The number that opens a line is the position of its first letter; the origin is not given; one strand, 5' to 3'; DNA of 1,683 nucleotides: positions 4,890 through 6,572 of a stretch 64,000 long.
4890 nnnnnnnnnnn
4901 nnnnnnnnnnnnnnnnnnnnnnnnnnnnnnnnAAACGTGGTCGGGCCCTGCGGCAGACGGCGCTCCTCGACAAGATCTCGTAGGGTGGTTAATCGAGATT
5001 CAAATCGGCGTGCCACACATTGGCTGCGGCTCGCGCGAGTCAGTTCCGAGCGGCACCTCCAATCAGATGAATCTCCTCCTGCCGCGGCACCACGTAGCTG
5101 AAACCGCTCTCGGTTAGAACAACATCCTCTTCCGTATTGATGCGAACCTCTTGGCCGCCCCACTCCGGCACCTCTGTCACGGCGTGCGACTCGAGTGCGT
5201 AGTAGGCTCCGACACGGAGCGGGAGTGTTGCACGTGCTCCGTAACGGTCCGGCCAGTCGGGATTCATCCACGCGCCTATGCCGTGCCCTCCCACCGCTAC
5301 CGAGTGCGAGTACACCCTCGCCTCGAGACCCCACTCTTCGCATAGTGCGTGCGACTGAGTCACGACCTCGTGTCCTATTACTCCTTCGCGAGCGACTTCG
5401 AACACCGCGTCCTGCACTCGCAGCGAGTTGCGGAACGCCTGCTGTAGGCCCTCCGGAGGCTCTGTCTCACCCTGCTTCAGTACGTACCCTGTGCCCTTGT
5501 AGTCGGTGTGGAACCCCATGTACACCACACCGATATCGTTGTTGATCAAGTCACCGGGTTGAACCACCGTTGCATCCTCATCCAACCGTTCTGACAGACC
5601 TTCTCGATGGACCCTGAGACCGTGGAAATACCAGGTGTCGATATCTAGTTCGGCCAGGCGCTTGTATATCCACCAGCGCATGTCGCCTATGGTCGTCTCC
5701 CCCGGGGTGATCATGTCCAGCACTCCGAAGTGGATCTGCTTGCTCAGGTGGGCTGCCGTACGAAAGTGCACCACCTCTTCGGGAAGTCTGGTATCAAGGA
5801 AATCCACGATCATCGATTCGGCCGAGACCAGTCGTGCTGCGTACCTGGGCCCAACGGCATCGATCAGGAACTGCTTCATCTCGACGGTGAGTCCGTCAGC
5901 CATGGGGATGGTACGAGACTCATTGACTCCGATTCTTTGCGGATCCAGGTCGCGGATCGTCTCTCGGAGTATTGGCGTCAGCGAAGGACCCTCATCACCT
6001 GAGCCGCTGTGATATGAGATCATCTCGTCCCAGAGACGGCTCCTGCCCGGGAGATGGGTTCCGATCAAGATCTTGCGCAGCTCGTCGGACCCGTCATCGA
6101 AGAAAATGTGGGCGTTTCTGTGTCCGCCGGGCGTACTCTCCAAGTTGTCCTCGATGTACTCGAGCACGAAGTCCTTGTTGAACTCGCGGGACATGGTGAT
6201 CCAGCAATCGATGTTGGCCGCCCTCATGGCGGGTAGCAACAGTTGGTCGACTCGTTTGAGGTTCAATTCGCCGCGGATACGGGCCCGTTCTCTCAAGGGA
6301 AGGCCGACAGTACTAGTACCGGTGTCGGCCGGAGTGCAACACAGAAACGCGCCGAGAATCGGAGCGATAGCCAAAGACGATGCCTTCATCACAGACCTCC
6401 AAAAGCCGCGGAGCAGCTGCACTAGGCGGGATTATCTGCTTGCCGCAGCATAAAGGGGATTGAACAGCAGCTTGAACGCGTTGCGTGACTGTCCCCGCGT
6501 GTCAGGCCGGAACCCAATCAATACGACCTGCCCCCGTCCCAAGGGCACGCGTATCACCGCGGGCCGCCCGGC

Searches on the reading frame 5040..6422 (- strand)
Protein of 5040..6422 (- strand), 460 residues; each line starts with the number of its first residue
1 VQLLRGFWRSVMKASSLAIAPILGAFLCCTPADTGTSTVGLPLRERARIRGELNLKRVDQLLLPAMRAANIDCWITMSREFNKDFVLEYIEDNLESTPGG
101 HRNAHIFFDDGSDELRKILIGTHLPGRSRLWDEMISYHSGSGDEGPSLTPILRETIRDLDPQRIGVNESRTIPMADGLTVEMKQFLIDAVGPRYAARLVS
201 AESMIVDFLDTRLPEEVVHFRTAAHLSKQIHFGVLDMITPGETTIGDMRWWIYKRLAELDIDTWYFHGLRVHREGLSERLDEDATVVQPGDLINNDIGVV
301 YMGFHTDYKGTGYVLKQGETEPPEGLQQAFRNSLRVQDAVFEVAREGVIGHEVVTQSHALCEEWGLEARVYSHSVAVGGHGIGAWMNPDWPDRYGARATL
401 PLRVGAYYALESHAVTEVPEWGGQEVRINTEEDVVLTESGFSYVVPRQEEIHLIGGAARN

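Call 60: search_protein_families(library=pfam, proteins=[window:5040-6422:-], max_evalue=0.00001)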
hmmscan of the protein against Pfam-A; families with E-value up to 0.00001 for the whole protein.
window:5040-6422:- (460 aa): 1 family
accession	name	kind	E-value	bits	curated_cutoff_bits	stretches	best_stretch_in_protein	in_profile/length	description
PF00557.29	Peptidase_M24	-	6.1e-14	52.7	23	1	220-438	3-208/208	Metallopeptidase family M24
